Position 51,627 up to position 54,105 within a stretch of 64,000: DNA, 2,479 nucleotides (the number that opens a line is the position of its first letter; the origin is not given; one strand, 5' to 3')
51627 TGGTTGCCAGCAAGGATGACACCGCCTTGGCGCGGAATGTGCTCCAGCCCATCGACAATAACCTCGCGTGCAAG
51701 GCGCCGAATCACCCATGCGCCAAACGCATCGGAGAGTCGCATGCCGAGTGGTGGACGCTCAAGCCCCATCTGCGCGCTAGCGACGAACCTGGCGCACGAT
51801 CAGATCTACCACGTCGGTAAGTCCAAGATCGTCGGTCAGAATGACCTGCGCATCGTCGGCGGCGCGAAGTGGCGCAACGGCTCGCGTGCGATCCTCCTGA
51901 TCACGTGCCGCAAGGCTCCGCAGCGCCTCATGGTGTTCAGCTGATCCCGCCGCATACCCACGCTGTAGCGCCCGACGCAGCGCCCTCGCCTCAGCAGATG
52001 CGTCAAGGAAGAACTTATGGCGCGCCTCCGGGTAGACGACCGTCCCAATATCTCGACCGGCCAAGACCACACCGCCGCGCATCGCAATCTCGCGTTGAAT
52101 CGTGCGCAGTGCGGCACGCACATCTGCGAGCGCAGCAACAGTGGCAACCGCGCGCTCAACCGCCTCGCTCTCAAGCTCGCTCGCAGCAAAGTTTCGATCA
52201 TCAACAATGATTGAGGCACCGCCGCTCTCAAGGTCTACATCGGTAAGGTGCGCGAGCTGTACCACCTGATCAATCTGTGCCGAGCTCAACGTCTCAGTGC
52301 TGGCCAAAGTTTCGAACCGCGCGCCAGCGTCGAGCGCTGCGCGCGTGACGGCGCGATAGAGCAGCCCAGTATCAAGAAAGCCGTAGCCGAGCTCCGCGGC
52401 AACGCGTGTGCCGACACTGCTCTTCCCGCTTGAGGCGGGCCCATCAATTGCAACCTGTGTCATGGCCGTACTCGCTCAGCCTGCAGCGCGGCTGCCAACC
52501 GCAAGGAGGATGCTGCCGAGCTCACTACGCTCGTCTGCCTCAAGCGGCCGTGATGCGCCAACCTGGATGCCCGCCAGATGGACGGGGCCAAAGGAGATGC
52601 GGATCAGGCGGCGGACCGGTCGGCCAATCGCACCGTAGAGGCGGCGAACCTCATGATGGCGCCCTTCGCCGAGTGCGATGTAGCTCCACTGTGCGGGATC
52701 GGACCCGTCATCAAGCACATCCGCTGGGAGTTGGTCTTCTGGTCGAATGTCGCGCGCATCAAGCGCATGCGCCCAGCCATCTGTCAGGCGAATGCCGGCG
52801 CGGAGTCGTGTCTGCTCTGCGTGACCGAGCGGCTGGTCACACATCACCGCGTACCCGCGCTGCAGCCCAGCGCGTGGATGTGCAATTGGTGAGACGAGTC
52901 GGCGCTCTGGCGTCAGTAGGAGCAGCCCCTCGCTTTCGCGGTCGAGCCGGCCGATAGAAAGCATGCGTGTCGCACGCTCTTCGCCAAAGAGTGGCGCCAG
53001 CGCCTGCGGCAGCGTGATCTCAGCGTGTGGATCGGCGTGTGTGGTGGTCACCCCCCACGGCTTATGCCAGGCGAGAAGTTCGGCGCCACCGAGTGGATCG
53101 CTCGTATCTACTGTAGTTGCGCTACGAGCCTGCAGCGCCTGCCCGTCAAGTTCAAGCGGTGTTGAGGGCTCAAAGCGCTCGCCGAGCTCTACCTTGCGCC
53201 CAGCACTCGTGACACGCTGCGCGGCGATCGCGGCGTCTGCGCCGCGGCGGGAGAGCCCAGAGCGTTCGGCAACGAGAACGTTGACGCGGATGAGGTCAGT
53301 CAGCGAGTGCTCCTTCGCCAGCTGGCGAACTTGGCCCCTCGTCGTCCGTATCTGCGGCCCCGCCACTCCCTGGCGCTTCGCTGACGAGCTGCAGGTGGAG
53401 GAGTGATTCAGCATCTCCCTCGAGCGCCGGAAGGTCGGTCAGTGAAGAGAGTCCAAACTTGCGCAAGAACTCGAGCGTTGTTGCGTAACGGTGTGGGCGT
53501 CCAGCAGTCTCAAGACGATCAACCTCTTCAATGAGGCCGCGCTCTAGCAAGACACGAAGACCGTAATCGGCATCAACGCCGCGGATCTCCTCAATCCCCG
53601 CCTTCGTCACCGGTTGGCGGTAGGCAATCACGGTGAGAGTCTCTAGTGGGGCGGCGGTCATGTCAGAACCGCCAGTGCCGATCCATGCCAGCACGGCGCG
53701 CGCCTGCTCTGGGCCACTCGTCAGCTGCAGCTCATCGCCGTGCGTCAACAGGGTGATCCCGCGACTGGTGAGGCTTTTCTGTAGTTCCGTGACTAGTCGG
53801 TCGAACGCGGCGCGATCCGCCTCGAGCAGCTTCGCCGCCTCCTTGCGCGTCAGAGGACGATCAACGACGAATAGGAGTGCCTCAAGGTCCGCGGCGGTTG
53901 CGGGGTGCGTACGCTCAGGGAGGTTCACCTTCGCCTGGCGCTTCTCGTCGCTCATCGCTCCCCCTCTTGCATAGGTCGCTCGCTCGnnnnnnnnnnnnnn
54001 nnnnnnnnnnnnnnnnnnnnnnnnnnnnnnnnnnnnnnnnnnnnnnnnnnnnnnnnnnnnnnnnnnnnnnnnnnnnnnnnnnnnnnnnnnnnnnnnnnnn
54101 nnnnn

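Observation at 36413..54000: No retinal-forming oxygenase (blh/brp) and no carotenoid backbone genes within about 10 kb either side of the rhodopsin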

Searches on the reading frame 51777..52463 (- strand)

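Call 6: search_protein_families(library=pfam, proteins=[window:51777-52463:-], max_evalue=0.1)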
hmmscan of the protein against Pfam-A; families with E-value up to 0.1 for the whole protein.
window:51777-52463:- (228 aa): 6 families
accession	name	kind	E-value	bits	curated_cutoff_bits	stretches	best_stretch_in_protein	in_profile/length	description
PF02224.24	Cytidylate_kin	-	4.5e-56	190.3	26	1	4-227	1-210/211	Cytidylate kinase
PF13189.12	Cytidylate_kin2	-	7e-07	30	28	1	4-191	2-150/176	Cytidylate kinase-like family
PF13238.12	AAA_18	-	0.0033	18.3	29.4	0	4-90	1-80/128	AAA domain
PF01202.28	SKI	-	0.0061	17.1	22.1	1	11-34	2-25/159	Shikimate kinase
PF13207.12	AAA_17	-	0.014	16.1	27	0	8-43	2-37/136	AAA domain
PF13671.12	AAA_33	-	0.024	15.4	27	1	8-127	6-116/143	AAA domain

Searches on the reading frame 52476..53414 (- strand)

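Call 6: search_protein_families(library=pfam, proteins=[window:52476-53414:-], max_evalue=0.1)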
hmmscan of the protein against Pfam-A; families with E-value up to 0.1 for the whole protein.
window:52476-53414:- (312 aa): 1 family
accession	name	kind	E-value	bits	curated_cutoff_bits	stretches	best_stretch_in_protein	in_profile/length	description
PF00849.27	PseudoU_synth_2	-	2.5e-10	41.2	26.8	1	113-258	2-148/152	RNA pseudouridylate synthase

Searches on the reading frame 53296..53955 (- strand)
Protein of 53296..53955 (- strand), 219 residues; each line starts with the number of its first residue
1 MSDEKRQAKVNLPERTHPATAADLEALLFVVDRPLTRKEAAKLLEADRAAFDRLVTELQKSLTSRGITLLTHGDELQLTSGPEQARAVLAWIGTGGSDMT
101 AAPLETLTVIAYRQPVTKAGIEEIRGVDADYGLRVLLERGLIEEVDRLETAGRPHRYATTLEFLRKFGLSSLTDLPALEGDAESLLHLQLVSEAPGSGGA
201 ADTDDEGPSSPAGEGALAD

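Call 6: search_protein_families(library=pfam, proteins=[window:53296-53955:-], max_evalue=0.1)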
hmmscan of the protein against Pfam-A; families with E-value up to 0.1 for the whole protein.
window:53296-53955:- (219 aa): 2 families
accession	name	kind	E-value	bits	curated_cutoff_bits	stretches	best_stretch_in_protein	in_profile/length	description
PF04079.22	SMC_ScpB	-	1.8e-40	138.6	27.4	1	24-177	3-159/160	Segregation and condensation complex subunit ScpB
PF12802.13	MarR_2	-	0.0017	18.9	27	0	21-60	5-46/61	MarR family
